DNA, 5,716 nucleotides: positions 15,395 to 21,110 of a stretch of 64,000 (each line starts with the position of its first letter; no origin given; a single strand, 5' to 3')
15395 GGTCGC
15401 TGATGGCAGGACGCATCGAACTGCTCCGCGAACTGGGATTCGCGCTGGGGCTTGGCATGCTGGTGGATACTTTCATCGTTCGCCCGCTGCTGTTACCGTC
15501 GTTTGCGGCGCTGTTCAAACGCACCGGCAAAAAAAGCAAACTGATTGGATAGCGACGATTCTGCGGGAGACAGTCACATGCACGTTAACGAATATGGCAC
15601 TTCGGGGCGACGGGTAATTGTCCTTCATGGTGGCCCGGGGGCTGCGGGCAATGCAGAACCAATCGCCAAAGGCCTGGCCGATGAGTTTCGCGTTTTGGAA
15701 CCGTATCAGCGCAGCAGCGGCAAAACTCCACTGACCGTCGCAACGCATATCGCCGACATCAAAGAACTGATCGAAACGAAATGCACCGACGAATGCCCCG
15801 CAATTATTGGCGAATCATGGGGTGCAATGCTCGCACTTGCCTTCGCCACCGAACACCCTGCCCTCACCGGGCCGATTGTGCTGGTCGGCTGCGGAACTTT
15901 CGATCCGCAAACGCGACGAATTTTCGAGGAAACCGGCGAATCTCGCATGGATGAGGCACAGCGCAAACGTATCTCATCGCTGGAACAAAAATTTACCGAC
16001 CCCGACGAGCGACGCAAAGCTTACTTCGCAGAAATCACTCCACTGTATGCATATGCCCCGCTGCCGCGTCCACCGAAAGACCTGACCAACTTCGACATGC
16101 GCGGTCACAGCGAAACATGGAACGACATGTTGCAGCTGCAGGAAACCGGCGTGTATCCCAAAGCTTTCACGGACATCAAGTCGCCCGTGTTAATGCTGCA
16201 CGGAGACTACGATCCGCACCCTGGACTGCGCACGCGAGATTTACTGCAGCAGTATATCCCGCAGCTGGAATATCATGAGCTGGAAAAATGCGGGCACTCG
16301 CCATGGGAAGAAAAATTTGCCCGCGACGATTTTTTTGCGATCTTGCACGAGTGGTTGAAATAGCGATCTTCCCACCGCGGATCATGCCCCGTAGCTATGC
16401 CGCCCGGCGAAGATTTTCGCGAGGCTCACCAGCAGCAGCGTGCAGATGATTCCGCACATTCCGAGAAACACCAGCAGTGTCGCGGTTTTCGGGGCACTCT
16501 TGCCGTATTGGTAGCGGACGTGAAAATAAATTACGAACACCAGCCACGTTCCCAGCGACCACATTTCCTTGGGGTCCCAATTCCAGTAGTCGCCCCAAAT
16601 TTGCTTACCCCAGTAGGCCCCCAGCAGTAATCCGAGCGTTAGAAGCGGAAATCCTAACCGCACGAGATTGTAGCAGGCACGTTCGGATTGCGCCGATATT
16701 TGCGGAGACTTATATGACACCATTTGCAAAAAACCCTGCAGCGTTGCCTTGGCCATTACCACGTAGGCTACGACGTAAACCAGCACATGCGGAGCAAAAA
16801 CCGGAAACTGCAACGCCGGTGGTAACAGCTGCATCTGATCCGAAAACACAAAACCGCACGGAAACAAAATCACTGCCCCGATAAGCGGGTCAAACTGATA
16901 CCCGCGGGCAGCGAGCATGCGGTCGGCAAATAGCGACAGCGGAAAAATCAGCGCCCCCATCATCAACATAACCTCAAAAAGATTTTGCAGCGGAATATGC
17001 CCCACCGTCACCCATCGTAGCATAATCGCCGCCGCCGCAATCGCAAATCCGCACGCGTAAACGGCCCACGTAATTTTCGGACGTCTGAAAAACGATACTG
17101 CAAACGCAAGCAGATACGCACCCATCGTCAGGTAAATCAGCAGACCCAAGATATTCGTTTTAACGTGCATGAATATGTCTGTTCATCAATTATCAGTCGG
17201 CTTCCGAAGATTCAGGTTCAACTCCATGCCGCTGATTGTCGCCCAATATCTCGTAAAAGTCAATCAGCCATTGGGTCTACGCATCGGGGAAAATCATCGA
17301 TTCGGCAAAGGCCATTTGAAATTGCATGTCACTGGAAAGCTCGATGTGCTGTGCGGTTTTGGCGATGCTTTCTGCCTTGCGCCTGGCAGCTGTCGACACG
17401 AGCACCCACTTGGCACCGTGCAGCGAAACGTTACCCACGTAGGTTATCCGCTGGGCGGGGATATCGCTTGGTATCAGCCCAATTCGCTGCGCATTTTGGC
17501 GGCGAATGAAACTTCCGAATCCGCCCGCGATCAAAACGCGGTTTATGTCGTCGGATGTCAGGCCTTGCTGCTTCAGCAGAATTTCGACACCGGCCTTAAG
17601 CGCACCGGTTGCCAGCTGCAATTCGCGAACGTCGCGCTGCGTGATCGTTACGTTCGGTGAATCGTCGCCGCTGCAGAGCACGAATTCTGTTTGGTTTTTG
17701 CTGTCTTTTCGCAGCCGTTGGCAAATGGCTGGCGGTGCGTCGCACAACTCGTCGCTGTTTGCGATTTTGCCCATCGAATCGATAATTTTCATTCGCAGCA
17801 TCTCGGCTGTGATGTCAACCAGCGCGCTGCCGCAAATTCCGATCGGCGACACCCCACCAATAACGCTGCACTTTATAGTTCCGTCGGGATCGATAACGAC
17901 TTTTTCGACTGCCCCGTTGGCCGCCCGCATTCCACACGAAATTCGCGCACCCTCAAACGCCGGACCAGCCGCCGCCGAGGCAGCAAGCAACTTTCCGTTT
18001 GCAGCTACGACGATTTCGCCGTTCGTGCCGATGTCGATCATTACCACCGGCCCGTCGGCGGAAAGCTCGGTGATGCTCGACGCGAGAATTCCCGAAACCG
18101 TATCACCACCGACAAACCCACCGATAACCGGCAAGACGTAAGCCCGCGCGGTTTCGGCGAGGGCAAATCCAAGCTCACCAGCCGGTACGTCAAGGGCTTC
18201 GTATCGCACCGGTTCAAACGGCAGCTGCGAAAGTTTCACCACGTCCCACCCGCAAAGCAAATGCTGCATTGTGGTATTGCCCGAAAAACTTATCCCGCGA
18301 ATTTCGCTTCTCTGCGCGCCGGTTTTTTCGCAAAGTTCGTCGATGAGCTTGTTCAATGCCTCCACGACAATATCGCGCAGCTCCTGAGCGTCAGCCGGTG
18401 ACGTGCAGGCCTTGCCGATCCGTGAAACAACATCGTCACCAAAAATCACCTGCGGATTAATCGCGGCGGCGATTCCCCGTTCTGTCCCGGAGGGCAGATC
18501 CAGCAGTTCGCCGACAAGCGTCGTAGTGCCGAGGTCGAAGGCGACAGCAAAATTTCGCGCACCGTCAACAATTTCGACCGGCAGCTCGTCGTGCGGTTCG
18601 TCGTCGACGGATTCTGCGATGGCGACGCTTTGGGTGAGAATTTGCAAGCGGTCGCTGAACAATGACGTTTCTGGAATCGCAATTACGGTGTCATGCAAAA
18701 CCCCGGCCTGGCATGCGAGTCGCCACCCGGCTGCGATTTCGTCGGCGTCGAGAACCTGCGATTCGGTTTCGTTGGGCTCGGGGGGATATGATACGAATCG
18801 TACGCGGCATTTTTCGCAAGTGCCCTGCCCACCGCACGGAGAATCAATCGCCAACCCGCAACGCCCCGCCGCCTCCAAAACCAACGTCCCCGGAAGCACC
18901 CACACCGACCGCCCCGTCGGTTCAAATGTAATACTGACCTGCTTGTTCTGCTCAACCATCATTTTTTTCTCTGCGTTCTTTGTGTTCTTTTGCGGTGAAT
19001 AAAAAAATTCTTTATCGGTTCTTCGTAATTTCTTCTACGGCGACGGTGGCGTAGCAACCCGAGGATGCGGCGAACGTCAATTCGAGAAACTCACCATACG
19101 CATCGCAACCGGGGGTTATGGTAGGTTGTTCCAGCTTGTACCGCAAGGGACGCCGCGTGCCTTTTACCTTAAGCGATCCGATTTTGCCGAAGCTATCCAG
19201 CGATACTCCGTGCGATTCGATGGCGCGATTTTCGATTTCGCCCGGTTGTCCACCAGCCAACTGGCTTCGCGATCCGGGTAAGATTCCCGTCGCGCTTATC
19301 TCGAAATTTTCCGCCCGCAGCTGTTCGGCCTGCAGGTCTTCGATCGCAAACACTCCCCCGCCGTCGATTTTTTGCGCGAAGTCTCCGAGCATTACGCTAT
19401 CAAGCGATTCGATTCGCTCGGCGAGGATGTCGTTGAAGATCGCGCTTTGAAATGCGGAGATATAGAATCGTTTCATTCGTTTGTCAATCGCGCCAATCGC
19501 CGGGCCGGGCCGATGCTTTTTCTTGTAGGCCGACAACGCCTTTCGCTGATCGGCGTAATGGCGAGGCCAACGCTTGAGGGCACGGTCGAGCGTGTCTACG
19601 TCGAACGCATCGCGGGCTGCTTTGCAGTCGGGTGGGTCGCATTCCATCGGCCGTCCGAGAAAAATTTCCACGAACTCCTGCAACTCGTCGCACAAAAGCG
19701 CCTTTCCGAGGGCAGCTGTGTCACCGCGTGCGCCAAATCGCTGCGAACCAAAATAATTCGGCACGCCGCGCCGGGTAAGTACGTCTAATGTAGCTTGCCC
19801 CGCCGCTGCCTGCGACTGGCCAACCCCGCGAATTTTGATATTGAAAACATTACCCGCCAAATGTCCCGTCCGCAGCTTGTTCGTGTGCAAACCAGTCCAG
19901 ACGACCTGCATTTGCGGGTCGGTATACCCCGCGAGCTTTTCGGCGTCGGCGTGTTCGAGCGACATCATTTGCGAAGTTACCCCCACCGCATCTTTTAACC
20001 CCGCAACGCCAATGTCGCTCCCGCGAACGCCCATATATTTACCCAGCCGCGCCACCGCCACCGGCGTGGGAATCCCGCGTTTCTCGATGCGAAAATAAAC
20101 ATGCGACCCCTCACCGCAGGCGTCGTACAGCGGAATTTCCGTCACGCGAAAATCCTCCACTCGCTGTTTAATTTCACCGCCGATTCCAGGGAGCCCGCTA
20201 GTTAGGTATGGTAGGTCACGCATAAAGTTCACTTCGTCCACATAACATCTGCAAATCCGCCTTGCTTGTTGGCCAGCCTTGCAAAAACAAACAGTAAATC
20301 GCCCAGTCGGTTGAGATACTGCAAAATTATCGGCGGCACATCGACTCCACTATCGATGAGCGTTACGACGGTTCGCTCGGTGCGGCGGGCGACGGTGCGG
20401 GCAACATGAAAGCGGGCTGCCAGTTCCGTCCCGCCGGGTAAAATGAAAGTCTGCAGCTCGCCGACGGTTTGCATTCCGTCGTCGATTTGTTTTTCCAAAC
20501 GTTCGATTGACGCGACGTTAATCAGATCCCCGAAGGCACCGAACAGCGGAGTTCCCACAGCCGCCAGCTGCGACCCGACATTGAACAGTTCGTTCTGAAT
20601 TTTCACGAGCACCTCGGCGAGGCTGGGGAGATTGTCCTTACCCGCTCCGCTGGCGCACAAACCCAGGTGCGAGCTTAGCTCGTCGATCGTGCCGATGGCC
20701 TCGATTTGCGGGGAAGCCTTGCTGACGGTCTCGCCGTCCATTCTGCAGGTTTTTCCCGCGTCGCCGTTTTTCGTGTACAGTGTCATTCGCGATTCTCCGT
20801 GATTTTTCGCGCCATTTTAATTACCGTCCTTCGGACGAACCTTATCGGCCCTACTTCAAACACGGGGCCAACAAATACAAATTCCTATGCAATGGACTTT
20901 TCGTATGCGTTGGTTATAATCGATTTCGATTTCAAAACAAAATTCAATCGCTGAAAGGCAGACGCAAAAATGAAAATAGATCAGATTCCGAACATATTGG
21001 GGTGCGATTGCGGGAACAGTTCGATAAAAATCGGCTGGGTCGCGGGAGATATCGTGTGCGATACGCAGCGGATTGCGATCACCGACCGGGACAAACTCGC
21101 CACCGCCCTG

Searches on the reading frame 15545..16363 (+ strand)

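Call 89: search_protein_families(library=pfam, proteins=[window:15545-16363:+], max_evalue=0.00001)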
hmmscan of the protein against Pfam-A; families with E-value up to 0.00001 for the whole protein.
window:15545-16363:+ (272 aa): 2 families
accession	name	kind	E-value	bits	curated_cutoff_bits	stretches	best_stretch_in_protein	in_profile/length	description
PF00561.26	Abhydrolase_1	-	2.5e-14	54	25.8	1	24-256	3-243/245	alpha/beta hydrolase fold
PF12697.13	Abhydrolase_6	-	1.1e-11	46.3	26.3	1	24-256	1-209/217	Alpha/beta hydrolase family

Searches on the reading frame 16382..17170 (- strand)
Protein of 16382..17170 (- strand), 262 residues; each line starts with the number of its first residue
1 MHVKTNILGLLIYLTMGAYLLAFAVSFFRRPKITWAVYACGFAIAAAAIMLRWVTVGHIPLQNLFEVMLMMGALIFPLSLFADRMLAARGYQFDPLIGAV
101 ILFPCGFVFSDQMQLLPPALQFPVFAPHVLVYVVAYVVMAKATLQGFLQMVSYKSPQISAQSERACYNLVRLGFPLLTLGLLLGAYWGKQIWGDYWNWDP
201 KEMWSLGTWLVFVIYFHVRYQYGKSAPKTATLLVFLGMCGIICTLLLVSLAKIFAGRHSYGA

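Call 89: search_protein_families(library=pfam, proteins=[window:16382-17170:-], max_evalue=0.00001)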
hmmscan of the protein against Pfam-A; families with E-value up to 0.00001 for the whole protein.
window:16382-17170:- (262 aa): 1 family
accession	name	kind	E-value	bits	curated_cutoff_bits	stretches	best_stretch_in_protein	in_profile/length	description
PF01578.25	Cytochrom_C_asm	-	2e-27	96.7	29.9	1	45-249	12-206/212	Cytochrome C assembly protein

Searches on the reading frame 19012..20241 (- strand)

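Call 23: search_protein_families(library=pfam, proteins=[window:19012-20241:-])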
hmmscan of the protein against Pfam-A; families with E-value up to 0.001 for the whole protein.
window:19012-20241:- (409 aa): 1 family
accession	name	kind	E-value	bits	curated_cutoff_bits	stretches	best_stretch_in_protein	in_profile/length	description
PF01142.23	TruD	-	6.2e-94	315.6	27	1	11-405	5-412/412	tRNA pseudouridine synthase D (TruD)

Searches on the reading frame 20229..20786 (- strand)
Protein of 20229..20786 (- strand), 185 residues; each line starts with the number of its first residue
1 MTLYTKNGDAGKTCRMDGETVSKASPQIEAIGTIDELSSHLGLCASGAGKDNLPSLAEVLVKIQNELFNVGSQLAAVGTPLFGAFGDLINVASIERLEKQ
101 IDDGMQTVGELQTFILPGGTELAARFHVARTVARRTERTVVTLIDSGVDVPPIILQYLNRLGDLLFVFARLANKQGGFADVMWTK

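Call 23: search_protein_families(library=pfam, proteins=[window:20229-20786:-])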
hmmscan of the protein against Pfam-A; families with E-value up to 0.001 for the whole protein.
window:20229-20786:- (185 aa): 1 family
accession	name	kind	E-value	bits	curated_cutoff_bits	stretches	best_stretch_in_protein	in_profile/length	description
PF01923.23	Cob_adeno_trans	-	1.1e-49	169.2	24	1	3-171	1-170/171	Cobalamin adenosyltransferase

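Call 84: find_encoding_contigs(protein=window:20229-20786:-, flank=3000, max_places=10)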
Protein window:20229-20786:- (185 aa): 4 contigs read that carry it; 2 places shown.
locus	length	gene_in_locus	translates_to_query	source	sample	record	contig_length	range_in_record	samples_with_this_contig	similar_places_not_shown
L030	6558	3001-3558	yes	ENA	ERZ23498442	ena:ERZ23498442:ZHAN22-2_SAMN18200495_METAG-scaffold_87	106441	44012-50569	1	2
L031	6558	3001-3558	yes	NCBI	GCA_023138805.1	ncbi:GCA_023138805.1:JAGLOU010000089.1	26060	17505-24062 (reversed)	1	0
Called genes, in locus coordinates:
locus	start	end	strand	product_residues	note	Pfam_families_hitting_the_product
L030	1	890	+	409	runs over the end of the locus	PF00512:HisKA (weak), PF02518:HATPase_c, PF00072:Response_reg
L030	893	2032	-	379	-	PF10396:TrmE_N (weak), PF01926:MMR_HSR1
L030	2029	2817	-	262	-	PF03309:Pan_kinase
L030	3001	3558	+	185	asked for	PF01923:Cob_adeno_trans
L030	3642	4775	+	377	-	PF01142:TruD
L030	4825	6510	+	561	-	PF00111:Fer2, PF17651:Raco_middle, PF14574:RACo_C_ter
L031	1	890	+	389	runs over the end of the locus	PF00512:HisKA (weak), PF02518:HATPase_c, PF00072:Response_reg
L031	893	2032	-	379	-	PF10396:TrmE_N (weak), PF01926:MMR_HSR1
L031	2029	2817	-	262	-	PF03309:Pan_kinase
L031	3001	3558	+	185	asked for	PF01923:Cob_adeno_trans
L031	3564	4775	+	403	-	PF01142:TruD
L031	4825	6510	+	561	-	PF00111:Fer2, PF17651:Raco_middle, PF14574:RACo_C_ter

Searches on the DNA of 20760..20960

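Call 81: search_rna_families(source=window, start=20760, end=20960, threshold=evalue, max_evalue=10)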
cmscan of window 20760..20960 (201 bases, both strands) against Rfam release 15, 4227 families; matches with E-value up to 10: 1.
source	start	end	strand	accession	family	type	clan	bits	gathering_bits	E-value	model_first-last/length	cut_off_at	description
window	20842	20895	+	RF00032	Histone3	Cis-reg;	-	11.3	34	4.6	1-46/46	no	Histone 3' UTR stem-loop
